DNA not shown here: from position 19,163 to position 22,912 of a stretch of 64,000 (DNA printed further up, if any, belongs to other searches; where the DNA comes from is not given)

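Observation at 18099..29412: Eleven-kb T2SS/T4P-like pseudopilin operon with many paralogs but no secretin, ATPase or peptidase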

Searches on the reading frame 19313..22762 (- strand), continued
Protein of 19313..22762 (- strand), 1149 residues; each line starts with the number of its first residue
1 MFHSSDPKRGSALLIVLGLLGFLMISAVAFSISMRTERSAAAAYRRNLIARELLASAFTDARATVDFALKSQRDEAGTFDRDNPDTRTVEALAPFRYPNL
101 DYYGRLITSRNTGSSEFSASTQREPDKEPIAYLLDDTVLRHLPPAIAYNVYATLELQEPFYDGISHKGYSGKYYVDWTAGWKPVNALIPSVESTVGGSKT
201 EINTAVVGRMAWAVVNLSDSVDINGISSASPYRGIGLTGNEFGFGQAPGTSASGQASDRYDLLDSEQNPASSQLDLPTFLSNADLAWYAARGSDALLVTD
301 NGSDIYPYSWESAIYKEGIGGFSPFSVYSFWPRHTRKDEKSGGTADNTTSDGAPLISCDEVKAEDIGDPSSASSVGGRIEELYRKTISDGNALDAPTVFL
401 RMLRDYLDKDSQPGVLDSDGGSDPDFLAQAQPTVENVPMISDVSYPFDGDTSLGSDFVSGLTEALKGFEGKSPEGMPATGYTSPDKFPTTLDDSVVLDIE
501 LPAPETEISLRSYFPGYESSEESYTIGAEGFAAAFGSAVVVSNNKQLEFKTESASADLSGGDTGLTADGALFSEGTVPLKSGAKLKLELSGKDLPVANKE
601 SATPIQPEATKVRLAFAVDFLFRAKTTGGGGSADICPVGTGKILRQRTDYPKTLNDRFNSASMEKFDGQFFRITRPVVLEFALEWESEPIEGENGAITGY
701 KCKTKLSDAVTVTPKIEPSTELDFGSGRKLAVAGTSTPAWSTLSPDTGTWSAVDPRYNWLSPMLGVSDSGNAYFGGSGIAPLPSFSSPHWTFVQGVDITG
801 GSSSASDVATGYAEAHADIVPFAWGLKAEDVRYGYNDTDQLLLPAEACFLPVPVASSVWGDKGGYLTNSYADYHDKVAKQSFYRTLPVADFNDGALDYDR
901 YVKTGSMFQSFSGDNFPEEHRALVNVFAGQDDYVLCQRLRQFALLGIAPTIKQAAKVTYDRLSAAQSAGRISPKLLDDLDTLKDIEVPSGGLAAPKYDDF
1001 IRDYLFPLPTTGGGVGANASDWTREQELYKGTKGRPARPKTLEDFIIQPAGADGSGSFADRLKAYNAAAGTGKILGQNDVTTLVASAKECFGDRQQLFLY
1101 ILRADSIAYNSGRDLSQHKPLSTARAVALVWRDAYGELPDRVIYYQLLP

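Call 27: search_solved_structures(query=A1, max_evalue=10, show_alignments=2)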
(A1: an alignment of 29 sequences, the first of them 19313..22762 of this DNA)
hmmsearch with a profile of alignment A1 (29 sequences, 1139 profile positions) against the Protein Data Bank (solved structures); distinct sequences matched with E-value up to 10: 1.
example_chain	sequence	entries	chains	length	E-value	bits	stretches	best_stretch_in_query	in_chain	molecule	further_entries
1q87_A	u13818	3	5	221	0.57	11.5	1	646-742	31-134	39 kDa initiator binding protein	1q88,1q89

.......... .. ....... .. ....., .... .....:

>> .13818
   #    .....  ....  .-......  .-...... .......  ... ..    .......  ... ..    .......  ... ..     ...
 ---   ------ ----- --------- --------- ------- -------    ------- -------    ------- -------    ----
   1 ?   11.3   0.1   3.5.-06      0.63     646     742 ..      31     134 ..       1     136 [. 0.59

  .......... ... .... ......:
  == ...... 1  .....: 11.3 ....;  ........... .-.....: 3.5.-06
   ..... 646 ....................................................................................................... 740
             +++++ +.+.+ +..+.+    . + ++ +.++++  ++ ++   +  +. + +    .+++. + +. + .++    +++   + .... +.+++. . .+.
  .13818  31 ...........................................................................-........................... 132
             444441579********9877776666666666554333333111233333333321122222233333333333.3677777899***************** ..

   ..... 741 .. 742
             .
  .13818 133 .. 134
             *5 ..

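Call 37: search_protein_families(library=pfam, proteins=[L034:1237-3540:+, L034:3589-5007:+, L034:5023-6252:+, L034:6266-6886:+, L034:10001-13303:+, L034:13313-14302:+, L034:14307-14987:+, L034:14951-15544:+, L034:15541-16182:+, L034:16179-16589:+], max_evalue=0.01)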
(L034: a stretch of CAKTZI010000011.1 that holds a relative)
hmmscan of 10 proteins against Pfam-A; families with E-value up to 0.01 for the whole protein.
L034:1237-3540:+ (767 aa): 2 families
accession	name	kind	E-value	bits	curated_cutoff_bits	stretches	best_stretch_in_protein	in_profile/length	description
PF00999.27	Na_H_Exchanger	-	2.5e-45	155.4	26.2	1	53-474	2-369/375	Sodium/hydrogen exchanger, transmembrane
PF00359.27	PTS_EIIA_2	-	7.2e-18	65.4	27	1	623-765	11-143/144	Phosphoenolpyruvate-dependent sugar phosphotransferase system, EIIA 2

L034:3589-5007:+ (472 aa): 6 families
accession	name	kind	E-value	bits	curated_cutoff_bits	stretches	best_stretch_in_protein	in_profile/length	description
PF10396.14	TrmE_N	-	1.3e-36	125.8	29.8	1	7-138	1-117/117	GTP-binding protein TrmE N-terminus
PF12631.12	MnmE_helical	-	3.2e-31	109.5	40.1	1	143-469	3-211/211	MnmE helical domain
PF01926.29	MMR_HSR1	-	4e-20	72.5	21.9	1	236-320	1-82/113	50S ribosome-binding GTPase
PF02421.24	FeoB_N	-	3.4e-07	30.3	27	1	236-318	2-83/156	Ferrous iron transport protein B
PF00350.29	Dynamin_N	-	0.00017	22.1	27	1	237-269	1-33/168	Dynamin family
PF03193.22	RsgA_GTPase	-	0.0063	16.8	30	0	235-267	107-139/174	RsgA GTPase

L034:5023-6252:+ (409 aa): 2 families
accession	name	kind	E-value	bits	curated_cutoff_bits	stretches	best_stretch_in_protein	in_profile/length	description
PF07963.17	N_methyl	-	2.7e-06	27.2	21.2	1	13-37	2-26/27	Prokaryotic N-terminal methylation motif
PF08334.16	T2SSG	-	2.8e-06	27.8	21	1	331-374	53-95/108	Type II secretion system (T2SS), protein G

L034:6266-6886:+ (206 aa): 1 family
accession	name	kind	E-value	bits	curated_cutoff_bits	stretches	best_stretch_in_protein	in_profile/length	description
PF07963.17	N_methyl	-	5.9e-09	35.6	21.2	1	4-28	2-26/27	Prokaryotic N-terminal methylation motif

L034:10001-13303:+ (1100 aa): 0 families

L034:13313-14302:+ (329 aa): 2 families
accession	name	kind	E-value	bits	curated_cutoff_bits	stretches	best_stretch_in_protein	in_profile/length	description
PF07963.17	N_methyl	-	8.8e-06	25.5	21.2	1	2-25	4-27/27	Prokaryotic N-terminal methylation motif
PF07596.16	SBP_bac_10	-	0.0059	17.1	23.3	0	33-154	5-102/268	Protein of unknown function (DUF1559)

L034:14307-14987:+ (226 aa): 1 family
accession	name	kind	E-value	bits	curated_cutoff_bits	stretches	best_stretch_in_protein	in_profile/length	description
PF01177.27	Asp_Glu_race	-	2.2e-23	83.6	31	1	15-217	16-210/211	Asp/Glu/Hydantoin racemase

L034:14951-15544:+ (197 aa): 1 family
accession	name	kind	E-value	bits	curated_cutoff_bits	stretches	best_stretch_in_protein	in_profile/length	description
PF02677.20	QueH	-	1.1e-51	175.8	23.5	1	15-194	2-175/175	Epoxyqueuosine reductase QueH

L034:15541-16182:+ (213 aa): 5 families
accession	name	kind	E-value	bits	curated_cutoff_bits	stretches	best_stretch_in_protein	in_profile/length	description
PF13419.12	HAD_2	-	5.8e-31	108.4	23.8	1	4-181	1-176/178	Haloacid dehalogenase-like hydrolase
PF00702.32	Hydrolase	-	3.1e-24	86.9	26.4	1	1-177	1-191/191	haloacid dehalogenase-like hydrolase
PF12710.13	HAD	-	1.4e-14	55.4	27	1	4-173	1-188/189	haloacid dehalogenase-like hydrolase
PF13242.12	Hydrolase_like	-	9e-08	32.4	22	1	138-194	4-59/75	HAD-hyrolase-like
PF13344.12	Hydrolase_6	-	0.0013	19.2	27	0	81-118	14-51/101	Haloacid dehalogenase-like hydrolase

L034:16179-16589:+ (136 aa): 1 family
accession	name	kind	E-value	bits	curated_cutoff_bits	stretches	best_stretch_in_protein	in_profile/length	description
PF00472.26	RF-1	-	6.7e-21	74.8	35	1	18-127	6-116/116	RF-1 domain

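Call 38: predict_structure(alignment_id=A1)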
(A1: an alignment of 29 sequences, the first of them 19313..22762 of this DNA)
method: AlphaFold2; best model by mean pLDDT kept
length: 1149 residues; sequences in the alignment: 29
mean_pLDDT: 70.3   pTM: 0.69
mean pLDDT of the five models: 70.3, 69.7, 65.9, 65.1, 59.7
residues with pLDDT >= 90: 171; 70-90: 532; 50-70: 220; < 50: 226
segments of 3 or more residues with pLDDT < 50: 1-25, 27-40, 113-125, 220-229, 237-308, 318-353, 418-421, 916-924, 1011-1019, 1092-1095, 1109-1117, 1136-1149
pLDDT, mean of each block of 10 residues (from residue 1): 30 42 47 44 57 72 78 74 68 74 77 42 50 70 61 65 61 76 67 55 67 71 41 52 41 38 35 30 28 31 45 54 31 40 39 62 74 78 69 71 82 58 61 81 84 86 87 80 84 87 92 83 86 95 89 89 70 89 93 85 60 95 85 80 78 91 90 94 88 82 87 89 89 88 93 87 89 79 92 90 89 90 88 76 78 76 84 87 81 74 71 48 49 69 72 75 63 69 68 78 79 42 76 81 75 84 87 77 70 59 68 49 64 51 42
secondary structure, 60 per line:
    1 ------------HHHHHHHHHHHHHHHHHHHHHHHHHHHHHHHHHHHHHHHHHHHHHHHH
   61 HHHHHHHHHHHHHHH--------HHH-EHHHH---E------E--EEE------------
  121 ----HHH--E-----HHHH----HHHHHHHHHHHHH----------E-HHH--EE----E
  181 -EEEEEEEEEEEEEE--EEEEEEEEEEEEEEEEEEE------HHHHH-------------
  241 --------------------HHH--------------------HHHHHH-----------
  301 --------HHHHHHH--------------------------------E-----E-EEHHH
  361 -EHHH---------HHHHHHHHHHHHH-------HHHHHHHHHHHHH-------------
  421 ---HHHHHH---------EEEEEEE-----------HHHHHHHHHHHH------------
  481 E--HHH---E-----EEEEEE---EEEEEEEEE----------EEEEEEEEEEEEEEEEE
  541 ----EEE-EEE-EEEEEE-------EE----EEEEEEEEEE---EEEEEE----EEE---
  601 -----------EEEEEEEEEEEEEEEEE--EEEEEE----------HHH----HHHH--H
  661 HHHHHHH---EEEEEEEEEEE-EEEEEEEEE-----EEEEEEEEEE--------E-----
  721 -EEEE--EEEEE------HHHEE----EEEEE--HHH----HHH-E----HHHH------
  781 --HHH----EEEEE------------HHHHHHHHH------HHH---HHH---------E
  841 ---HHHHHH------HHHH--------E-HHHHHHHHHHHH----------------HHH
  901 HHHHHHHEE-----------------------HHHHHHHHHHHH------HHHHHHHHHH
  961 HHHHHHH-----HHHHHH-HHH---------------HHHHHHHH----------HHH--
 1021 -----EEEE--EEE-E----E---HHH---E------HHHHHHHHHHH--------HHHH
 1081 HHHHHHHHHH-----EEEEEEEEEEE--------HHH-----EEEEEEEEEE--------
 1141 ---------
elements in order (helices of 4 or more, strands of 3 or more residues): H13-75 H89-92 E106-108 H136-139 H144-156 E182-195 E198-216 H223-227 H284-289 H309-315 H375-387 H395-407 H424-429 E439-445 H457-468 E496-501 E505-513 E524-540 E545-547 E549-551 E553-558 E572-581 E585-590 E595-597 E612-628 E631-636 H654-657 H660-667 E671-681 E683-691 E697-706 E722-725 E728-732 E748-752 H771-774 E790-794 H807-815 H844-849 H856-859 H870-881 H898-907 H933-944 H951-967 H973-978 H998-1005 E1026-1029 E1032-1034 H1058-1068 H1077-1090 E1096-1106 E1123-1132

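Call 45: search_protein_representatives(alignment_id=A1)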
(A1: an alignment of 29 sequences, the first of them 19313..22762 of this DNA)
Query: 29 sequences, 1139 profile positions. Proteins with E-value up to 0.001 (for the whole library): 1093; up to 1e-10: 651; up to 1e-30: 74. The best 150 are listed.
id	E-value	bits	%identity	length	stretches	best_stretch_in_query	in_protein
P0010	0.0e+00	1564.3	-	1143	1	1-1139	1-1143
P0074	0.0e+00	1557.6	-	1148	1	1-1139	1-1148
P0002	0.0e+00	1544.5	-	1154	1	1-1139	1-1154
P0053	0.0e+00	1483.8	-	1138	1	1-1139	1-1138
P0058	0.0e+00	1416.3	-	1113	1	1-1138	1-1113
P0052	0.0e+00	1410.0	-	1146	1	3-1139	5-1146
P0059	0.0e+00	1372.3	-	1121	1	1-1139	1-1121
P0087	0.0e+00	1342.9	-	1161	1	3-1138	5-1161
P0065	0.0e+00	1292.0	-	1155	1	1-1139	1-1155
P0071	0.0e+00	1283.0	-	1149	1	5-1139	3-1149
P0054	0.0e+00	1282.9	-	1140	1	1-1138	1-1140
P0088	0.0e+00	1268.7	-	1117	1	3-1139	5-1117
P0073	0.0e+00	1246.6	-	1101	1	4-1139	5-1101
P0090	0.0e+00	1244.7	-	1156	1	3-1138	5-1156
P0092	0.0e+00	1217.5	-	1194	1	1-1138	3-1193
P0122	6.2e-119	415.4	-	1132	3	1-846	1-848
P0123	1.1e-116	408.0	-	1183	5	373-877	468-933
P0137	1.8e-39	152.3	-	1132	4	5-219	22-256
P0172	1.8e-30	122.4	-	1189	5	4-75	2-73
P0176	3.3e-29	118.2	-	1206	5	4-84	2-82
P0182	1.1e-27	113.2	-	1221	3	4-76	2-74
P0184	2.7e-27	111.9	-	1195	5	5-84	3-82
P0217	2.6e-24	102.0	-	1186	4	8-74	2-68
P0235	2.7e-23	98.7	-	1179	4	4-74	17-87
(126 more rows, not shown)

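Call 48: search_protein_families(library=ncbifam, proteins=[P0176, P0182, P0184, P0172, P0217, P0235, P0137, P0123], max_evalue=0.001)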
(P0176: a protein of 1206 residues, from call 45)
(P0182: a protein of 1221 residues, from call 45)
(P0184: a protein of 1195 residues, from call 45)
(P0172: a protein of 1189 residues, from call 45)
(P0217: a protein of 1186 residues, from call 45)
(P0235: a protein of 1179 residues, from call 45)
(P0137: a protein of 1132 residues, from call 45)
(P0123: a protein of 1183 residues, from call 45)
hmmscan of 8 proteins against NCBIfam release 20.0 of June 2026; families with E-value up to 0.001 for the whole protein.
P0176 (1206 aa): 0 families

P0182 (1221 aa): 0 families

P0184 (1195 aa): 0 families

P0172 (1189 aa): 0 families

P0217 (1186 aa): 0 families

P0235 (1179 aa): 0 families

P0137 (1132 aa): 0 families

P0123 (1183 aa): 0 families
